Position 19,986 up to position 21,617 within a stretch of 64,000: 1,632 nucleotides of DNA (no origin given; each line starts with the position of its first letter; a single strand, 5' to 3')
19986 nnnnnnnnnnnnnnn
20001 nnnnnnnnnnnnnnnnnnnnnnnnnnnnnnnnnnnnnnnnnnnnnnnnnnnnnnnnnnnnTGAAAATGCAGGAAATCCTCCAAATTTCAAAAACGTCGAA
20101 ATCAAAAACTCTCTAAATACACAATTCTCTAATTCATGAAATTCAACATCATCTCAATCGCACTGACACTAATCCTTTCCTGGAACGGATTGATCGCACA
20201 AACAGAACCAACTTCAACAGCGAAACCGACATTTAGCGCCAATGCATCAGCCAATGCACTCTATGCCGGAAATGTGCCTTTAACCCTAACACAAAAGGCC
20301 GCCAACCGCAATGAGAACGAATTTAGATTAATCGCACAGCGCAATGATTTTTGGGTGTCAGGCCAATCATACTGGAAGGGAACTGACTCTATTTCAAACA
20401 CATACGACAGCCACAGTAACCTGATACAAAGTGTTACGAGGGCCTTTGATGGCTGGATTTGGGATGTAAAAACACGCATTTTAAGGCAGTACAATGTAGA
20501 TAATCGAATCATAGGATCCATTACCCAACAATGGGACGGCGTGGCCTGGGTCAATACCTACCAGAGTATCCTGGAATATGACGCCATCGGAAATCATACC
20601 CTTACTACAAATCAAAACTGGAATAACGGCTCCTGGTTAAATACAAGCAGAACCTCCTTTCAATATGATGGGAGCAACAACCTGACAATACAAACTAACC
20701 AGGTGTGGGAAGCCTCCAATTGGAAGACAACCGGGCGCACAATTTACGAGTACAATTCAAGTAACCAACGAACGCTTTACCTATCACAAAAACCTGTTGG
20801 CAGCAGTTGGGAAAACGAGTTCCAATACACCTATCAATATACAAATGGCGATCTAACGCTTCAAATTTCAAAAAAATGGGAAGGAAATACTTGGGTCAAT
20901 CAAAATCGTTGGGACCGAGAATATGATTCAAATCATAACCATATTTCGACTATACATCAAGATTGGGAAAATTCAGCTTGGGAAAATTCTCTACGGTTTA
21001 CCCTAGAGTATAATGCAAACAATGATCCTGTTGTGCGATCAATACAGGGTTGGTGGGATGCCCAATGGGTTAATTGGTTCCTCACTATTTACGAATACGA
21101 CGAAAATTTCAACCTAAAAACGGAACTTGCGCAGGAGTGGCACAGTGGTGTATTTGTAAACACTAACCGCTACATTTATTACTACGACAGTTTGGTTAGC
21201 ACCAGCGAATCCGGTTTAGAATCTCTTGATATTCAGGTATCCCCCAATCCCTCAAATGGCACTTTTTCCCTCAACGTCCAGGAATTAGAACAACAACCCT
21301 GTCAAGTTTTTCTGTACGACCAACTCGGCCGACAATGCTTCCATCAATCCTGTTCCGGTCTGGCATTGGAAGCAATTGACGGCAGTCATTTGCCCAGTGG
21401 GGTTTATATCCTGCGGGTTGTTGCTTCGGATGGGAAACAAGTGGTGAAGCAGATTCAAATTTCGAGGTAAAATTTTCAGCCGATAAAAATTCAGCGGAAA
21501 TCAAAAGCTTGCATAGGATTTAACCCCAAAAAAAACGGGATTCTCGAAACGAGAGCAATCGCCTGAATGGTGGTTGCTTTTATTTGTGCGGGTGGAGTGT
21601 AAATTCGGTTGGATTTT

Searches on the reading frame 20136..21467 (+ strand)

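Call 32: search_protein_families(library=pfam, proteins=[window:20136-21467:+], max_evalue=0.00001)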
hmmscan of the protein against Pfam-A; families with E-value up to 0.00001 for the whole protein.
window:20136-21467:+ (444 aa): 1 family
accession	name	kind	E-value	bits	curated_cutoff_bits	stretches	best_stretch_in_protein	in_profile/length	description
PF18962.6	Por_Secre_tail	-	3.7e-09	37.2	27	1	369-440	2-73/75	Secretion system C-terminal sorting domain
